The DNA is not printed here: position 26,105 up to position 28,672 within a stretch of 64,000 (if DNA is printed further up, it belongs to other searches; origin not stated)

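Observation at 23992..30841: Five-cistron NuoE/NuoF/NuoG-like + NfnA/NfnB-like operon: candidate uncharacterised flavin-based electron-bifurcating NAD(H)/NADP(H)/ferredoxin enzyme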

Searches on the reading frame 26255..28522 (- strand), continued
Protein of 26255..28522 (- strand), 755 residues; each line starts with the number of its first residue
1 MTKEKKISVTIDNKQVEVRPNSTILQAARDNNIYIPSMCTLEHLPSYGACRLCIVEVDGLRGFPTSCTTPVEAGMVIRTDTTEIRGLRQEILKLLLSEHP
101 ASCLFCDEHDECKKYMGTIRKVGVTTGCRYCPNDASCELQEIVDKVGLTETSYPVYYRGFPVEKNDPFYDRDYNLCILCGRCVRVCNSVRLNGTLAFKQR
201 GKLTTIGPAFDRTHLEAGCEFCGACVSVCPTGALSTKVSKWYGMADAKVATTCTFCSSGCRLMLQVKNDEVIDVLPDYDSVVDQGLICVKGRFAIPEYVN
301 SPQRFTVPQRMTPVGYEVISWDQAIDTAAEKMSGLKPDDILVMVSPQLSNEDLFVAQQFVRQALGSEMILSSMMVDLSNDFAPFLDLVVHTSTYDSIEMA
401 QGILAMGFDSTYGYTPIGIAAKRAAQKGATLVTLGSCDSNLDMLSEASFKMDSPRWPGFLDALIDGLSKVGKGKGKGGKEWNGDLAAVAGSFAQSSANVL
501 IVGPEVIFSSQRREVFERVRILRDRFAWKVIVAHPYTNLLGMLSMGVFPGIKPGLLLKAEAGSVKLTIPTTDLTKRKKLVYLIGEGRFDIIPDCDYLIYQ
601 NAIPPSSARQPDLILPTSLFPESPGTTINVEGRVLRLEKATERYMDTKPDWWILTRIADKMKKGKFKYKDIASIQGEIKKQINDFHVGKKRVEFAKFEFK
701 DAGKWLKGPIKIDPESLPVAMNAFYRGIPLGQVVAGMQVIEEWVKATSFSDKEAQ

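Call 70: predict_structure(alignment_id=A2)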
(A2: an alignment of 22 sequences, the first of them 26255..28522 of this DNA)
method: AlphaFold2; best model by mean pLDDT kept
length: 755 residues; sequences in the alignment: 22
mean_pLDDT: 67.8   pTM: 0.70
mean pLDDT of the five models: 67.8, 67.1, 65.1, 64.6, 63.8
residues with pLDDT >= 90: 228; 70-90: 209; 50-70: 89; < 50: 229
segments of 3 or more residues with pLDDT < 50: 1-4, 35-243, 472-477, 749-755
pLDDT, mean of each block of 10 residues (from residue 1): 50 64 63 49 27 27 27 29 34 32 32 31 25 33 31 26 32 26 29 30 24 25 29 34 69 86 84 67 59 80 93 95 98 93 95 96 91 89 89 90 86 70 87 82 82 90 85 50 77 92 90 93 94 92 90 78 72 91 93 96 90 96 92 91 94 96 87 90 62 76 64 73 86 75 57 34
secondary structure, 60 per line:
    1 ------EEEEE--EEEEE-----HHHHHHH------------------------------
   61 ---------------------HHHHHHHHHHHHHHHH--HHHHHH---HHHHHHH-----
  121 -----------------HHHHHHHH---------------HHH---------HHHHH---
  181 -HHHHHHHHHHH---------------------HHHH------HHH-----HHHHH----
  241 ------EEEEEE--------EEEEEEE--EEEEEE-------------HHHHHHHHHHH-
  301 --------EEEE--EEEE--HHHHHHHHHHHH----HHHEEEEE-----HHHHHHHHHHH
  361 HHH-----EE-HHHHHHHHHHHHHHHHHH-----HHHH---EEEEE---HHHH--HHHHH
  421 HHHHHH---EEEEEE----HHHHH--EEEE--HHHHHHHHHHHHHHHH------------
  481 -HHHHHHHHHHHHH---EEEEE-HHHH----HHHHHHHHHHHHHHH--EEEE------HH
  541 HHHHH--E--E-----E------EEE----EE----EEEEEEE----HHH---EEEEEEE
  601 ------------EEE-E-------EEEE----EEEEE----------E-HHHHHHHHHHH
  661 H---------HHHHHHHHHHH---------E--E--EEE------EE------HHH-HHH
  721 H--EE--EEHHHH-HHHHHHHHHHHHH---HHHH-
elements in order (helices of 4 or more, strands of 3 or more residues): E7-11 E14-18 H24-30 H82-97 H100-105 H109-115 H138-145 H173-177 H182-192 H214-217 H232-236 E247-252 E261-267 E270-275 H289-299 E309-312 E315-318 H321-332 E340-344 H350-363 H372-389 H395-398 E402-406 H410-413 H416-426 E430-435 H440-444 E447-450 H453-468 H482-494 E498-502 H504-507 H512-526 E529-532 H539-545 E564-566 E577-583 E594-600 E613-615 E625-628 E633-637 H650-661 H671-681 E697-699 H718-721 H730-733 H735-747 H751-754

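Call 78: fold_search(model_id=the predicted structure, library=pdb)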
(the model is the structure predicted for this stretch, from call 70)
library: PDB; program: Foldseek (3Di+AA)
matches with E <= 10: 833; with E <= 0.001: 178
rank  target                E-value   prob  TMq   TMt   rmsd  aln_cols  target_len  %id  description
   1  9ktl_A                2.2e-28  1.00  0.53  0.43  18.6       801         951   23  Cryo-EM structure of reduced form of formate dehydrogenase from Rhodobacter aestuarii (RaFDH) with NADH (released 2025-06-18)
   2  7vw6_A                5.8e-27  1.00  0.57  0.48  17.8       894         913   18  Cryo-EM Structure of Formate Dehydrogenase 1 from Methylorubrum extorquens AM1 (released 2022-06-01)
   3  6tg9_A                1.0e-26  1.00  0.53  0.43  18.6       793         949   24  Cryo-EM Structure of NADH reduced form of NAD+-dependent Formate Dehydrogenase from Rhodobacter capsulatus (released 2020-04-22)
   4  8bed_G                6.2e-26  1.00  0.54  0.58  18.2       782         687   20  Cryo-EM structure of the Arabidopsis thaliana I+III2 supercomplex (CI peripheral tip) (released 2023-01-11)
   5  8gym_S1               7.8e-26  1.00  0.52  0.57  19.4       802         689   19  Cryo-EM structure of Tetrahymena thermophila respiratory mega-complex MC IV2+(I+III2+II)2 (released 2023-06-14)
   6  7xqw_A                1.4e-25  1.00  0.54  0.52  18.1       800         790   20  Formate dehydrogenase (FDH) from Methylobacterium extorquens AM1 (MeFDH1) (released 2023-08-09)
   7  8j83_A                2.5e-25  1.00  0.53  0.45  17.7       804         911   20  Crystal structure of formate dehydrogenase from Methylorubrum extorquens AM1 (released 2023-10-11)
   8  9f5x_C                2.5e-25  1.00  0.53  0.57  18.9       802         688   19  Structure of the Chlamydomonas reinhardtii respiratory supercomplex I1 III2 IV2 (released 2025-03-12)
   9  7aqr_G                4.1e-25  1.00  0.52  0.57  18.3       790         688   19  Cryo-EM structure of Arabidopsis thaliana Complex-I (peripheral arm) (released 2021-12-08)
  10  7arc_G                5.7e-25  1.00  0.54  0.59  18.6       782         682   19  Cryo-EM structure of Polytomella Complex-I (peripheral arm) (released 2021-12-08)
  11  8b9z_G                9.3e-25  1.00  0.51  0.57  18.6       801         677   17  Drosophila melanogaster complex I in the Active state (Dm1) (released 2023-01-18)
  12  7tgh_S1               1.1e-24  1.00  0.54  0.59  18.7       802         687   19  Cryo-EM structure of respiratory super-complex CI+III2 from Tetrahymena thermophila (released 2022-04-06)
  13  8b6f_AB               1.2e-24  1.00  0.54  0.58  18.7       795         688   19  Cryo-EM structure of NADH:ubiquinone oxidoreductase (complex-I) from respiratory supercomplex of Tetrahymena thermoph (released 2023-03-29)
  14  8e73_S1               1.3e-24  1.00  0.52  0.57  18.7       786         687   18  Vigna radiata supercomplex I+III2 (full bridge) (released 2023-01-11)
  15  8om1_G                1.7e-24  1.00  0.53  0.58  18.1       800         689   16  Mitochondrial complex I from Mus musculus in the active state (released 2023-08-09)
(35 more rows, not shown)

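Call 81: search_protein_families(library=pfam, proteins=[L011:8001-10532:+, L009:7478-9721:+], max_evalue=0.001)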
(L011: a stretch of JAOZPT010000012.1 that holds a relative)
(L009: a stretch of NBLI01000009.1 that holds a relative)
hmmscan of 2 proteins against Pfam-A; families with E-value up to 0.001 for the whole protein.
L011:8001-10532:+ (843 aa): 13 families
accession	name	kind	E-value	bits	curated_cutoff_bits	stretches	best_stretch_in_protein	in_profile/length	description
PF00384.28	Molybdopterin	-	3.5e-39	135.3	24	1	305-681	1-352/353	Molybdopterin oxidoreductase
PF13510.11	Fer2_4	-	9.2e-21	74.1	22.8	1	8-82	4-81/82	2Fe-2S iron-sulfur cluster binding domain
PF04879.21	Molybdop_Fe4S4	-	6.5e-12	45.7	22.7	1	251-299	5-53/55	Molybdopterin oxidoreductase Fe4S4 domain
PF10588.14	NADH-G_4Fe-4S_3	-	3e-10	39.9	27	2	89-113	1-25/40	NADH-ubiquinone oxidoreductase-G iron-sulfur binding region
PF22117.2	Fer4_Nqo3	-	2e-09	37.9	27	1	172-235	6-66/67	NADH-quinone oxidoreductase subunit 3, ferredoxin-like domain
PF00111.32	Fer2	-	8.6e-09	35.7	21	1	9-59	2-48/77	2Fe-2S iron-sulfur cluster binding domain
PF12838.12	Fer4_7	-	2.5e-08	34.7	27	1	177-234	2-52/52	4Fe-4S dicluster domain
PF01568.27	Molydop_binding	-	8.6e-08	32.6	26.8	1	773-826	29-81/110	Molydopterin dinucleotide binding domain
PF00037.32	Fer4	-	4.6e-06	26.7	21.1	1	220-235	8-23/24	4Fe-4S binding domain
PF14697.11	Fer4_21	-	2.3e-05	24.9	35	1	175-233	6-55/59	4Fe-4S dicluster domain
PF13237.11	Fer4_10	-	0.00016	22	25.5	1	218-262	7-49/53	4Fe-4S dicluster domain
PF13187.11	Fer4_9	-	0.00016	22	27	0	220-259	2-42/52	4Fe-4S dicluster domain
PF13183.11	Fer4_8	-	0.00053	20.9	27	1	175-233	3-67/68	4Fe-4S dicluster domain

L009:7478-9721:+ (747 aa): 12 families
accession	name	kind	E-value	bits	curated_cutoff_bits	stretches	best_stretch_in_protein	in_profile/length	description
PF00384.28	Molybdopterin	-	4.1e-40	138.3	24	1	305-657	1-352/353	Molybdopterin oxidoreductase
PF13510.11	Fer2_4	-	3.4e-22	78.7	22.8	1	6-82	2-81/82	2Fe-2S iron-sulfur cluster binding domain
PF04879.21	Molybdop_Fe4S4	-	3.5e-12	46.5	22.7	1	252-297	6-51/55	Molybdopterin oxidoreductase Fe4S4 domain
PF22117.2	Fer4_Nqo3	-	1.9e-08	34.8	27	1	172-235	6-66/67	NADH-quinone oxidoreductase subunit 3, ferredoxin-like domain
PF10588.14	NADH-G_4Fe-4S_3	-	3.1e-07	30.3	27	1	89-113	1-25/40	NADH-ubiquinone oxidoreductase-G iron-sulfur binding region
PF12838.12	Fer4_7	-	3.6e-07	31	27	1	177-233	2-51/52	4Fe-4S dicluster domain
PF00111.32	Fer2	-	5.8e-07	29.8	21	1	17-72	10-76/77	2Fe-2S iron-sulfur cluster binding domain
PF00037.32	Fer4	-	6.4e-06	26.2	21.1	1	220-233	8-21/24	4Fe-4S binding domain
PF14697.11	Fer4_21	-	2.7e-05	24.6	35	1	175-232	6-53/59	4Fe-4S dicluster domain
PF13187.11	Fer4_9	-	0.00056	20.3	27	1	177-233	2-50/52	4Fe-4S dicluster domain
PF13183.11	Fer4_8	-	0.00081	20.3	27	1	175-233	3-67/68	4Fe-4S dicluster domain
PF13237.11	Fer4_10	-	0.00086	19.6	25.5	0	217-262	6-49/53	4Fe-4S dicluster domain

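Call 101: search_protein_representatives(protein=window:26255-28522:-)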
Query: 755 residues. Proteins with E-value up to 0.001 (for the whole library): 15043; up to 1e-10: 7087; up to 1e-30: 1437. The best 150 are listed.
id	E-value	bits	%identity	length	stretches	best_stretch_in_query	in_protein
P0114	1.2e-283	959.3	57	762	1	1-750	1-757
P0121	8.0e-179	612.7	44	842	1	6-686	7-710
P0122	1.1e-169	582.6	45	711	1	7-681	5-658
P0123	5.2e-163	560.5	47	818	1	6-562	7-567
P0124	1.3e-159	549.2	47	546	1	203-750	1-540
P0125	4.1e-158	544.3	40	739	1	6-682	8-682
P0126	8.5e-158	543.2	44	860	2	7-475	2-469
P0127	5.0e-157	540.7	41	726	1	6-688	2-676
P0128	3.6e-156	537.9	43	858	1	6-686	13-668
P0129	6.5e-154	530.4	40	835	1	6-695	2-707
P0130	1.7e-153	529.0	40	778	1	3-671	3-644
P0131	2.8e-153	528.3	43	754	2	9-464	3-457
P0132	3.2e-152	524.8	41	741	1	5-688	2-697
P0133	1.5e-148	512.6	37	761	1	3-737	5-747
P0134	3.2e-143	495.0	35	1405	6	135-443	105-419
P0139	3.7e-140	484.9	42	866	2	6-446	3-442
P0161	4.2e-124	431.8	36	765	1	8-695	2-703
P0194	1.2e-109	384.0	35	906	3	6-466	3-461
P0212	4.9e-103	362.2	36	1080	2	8-369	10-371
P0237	2.9e-95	336.4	35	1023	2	7-441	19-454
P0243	7.5e-94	331.8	30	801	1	9-677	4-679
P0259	4.4e-90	319.3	35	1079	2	4-363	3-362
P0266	4.2e-88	312.8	33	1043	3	8-435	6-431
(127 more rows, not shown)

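Call 103: find_encoding_contigs(protein=P0194, flank=7000, max_places=2)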
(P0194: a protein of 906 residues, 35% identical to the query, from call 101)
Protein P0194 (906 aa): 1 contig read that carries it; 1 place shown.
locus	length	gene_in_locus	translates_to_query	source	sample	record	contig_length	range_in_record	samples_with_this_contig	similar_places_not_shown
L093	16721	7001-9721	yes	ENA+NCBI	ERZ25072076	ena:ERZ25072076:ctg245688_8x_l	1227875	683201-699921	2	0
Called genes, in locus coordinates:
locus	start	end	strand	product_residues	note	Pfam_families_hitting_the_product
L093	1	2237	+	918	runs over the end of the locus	PF13231:PMT_2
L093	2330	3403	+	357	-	PF03706:LPG_synthase_TM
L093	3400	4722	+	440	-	PF00890:FAD_binding_2 (faint), PF01266:DAO (weak), PF01593:Amino_oxidase, PF03486:HI0933_like (faint), PF13450:NAD_binding_8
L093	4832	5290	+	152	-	PF01257:2Fe-2S_thioredx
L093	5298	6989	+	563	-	PF01512:Complex1_51K, PF10531:SLBB (weak), PF10589:NADH_4Fe-4S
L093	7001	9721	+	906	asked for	PF13510:Fer2_4, PF10588:NADH-G_4Fe-4S_3 (weak), PF14697:Fer4_21, PF22117:Fer4_Nqo3, PF12838:Fer4_7, PF04879:Molybdop_Fe4S4, PF00384:Molybdopterin, PF01568:Molydop_binding, +1 more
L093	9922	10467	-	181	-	PF13489:Methyltransf_23 (weak), PF13847:Methyltransf_31, PF13649:Methyltransf_25, PF08241:Methyltransf_11, PF08242:Methyltransf_12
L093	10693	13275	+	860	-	PF01624:MutS_I, PF05188:MutS_II, PF05192:MutS_III, PF05190:MutS_IV, PF00488:MutS_V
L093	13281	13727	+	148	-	PF06094:GGACT, PF13772:AIG2_2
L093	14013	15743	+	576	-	PF02518:HATPase_c (weak), PF13589:HATPase_c_3, PF01119:DNA_mis_repair, PF08676:MutL_C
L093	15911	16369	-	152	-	PF03100:CcmE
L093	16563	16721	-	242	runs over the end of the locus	PF01578:Cytochrom_C_asm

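Call 104: find_encoding_contigs(protein=P0212, flank=7000, max_places=2)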
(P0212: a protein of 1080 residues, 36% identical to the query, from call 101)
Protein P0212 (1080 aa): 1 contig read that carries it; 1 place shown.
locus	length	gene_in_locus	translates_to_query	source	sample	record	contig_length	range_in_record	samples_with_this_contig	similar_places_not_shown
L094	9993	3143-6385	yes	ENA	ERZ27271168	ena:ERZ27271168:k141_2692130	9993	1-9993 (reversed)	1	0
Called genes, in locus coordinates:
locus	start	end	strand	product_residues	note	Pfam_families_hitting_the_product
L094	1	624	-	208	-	?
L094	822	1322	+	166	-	PF01257:2Fe-2S_thioredx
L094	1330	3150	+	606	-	PF01512:Complex1_51K, PF00037:Fer4 (faint), PF10589:NADH_4Fe-4S, PF12837:Fer4_6 (faint), PF13187:Fer4_9 (weak), PF14697:Fer4_21 (weak)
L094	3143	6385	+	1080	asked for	PF00111:Fer2 (weak), PF13510:Fer2_4, PF10588:NADH-G_4Fe-4S_3 (weak), PF22117:Fer4_Nqo3, PF12838:Fer4_7, PF04879:Molybdop_Fe4S4, PF00384:Molybdopterin, PF10418:DHODB_Fe-S_bind, +3 more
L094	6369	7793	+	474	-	PF01262:AlaDh_PNT_C (faint), PF14691:Fer4_20, PF01266:DAO (weak), PF07992:Pyr_redox_2, PF13450:NAD_binding_8 (weak), PF13738:Pyr_redox_3 (faint), PF00070:Pyr_redox (weak)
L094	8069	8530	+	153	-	PF01257:2Fe-2S_thioredx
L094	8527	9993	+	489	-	?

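Call 105: find_encoding_contigs(protein=P0161, flank=7000, max_places=2)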
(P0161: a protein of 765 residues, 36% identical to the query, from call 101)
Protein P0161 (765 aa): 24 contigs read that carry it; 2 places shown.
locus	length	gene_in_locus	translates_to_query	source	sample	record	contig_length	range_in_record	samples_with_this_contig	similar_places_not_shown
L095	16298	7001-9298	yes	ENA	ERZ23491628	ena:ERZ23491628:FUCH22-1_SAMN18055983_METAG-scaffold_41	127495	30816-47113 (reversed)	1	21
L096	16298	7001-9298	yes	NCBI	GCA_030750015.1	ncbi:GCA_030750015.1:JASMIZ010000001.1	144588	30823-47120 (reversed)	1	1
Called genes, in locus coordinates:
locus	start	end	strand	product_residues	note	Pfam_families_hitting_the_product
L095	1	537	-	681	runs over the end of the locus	PF01496:V_ATPase_I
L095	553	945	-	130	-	-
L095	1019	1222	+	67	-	-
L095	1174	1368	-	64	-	-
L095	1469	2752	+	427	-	PF02812:ELFV_dehydrog_N, PF00208:ELFV_dehydrog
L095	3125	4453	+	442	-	PF02812:ELFV_dehydrog_N, PF00208:ELFV_dehydrog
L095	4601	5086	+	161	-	PF01257:2Fe-2S_thioredx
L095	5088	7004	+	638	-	PF01512:Complex1_51K, PF10531:SLBB (weak), PF10589:NADH_4Fe-4S, PF12838:Fer4_7, PF00037:Fer4, PF13187:Fer4_9 (weak), PF13237:Fer4_10 (weak), PF14697:Fer4_21 (weak), +2 more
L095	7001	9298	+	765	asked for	PF00111:Fer2, PF13510:Fer2_4, PF00037:Fer4 (faint), PF10588:NADH-G_4Fe-4S_3 (weak), PF22117:Fer4_Nqo3, PF12838:Fer4_7, PF00384:Molybdopterin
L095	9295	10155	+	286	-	PF10418:DHODB_Fe-S_bind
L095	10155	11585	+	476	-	PF14691:Fer4_20, PF01262:AlaDh_PNT_C (faint), PF13738:Pyr_redox_3 (faint), PF00070:Pyr_redox (faint), PF07992:Pyr_redox_2, PF13241:NAD_binding_7 (faint), PF13450:NAD_binding_8 (weak)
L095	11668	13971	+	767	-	PF01326:PPDK_N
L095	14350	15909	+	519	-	PF13231:PMT_2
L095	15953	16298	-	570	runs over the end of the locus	PF02543:Carbam_trans_N, PF00814:TsaD (weak), PF22521:HypF_C_2 (weak), PF02543:Carbam_trans_N, PF16861:Carbam_trans_C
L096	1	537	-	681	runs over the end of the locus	PF01496:V_ATPase_I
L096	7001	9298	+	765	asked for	PF00111:Fer2, PF13510:Fer2_4, PF00037:Fer4 (faint), PF10588:NADH-G_4Fe-4S_3 (weak), PF22117:Fer4_Nqo3, PF12838:Fer4_7, PF00384:Molybdopterin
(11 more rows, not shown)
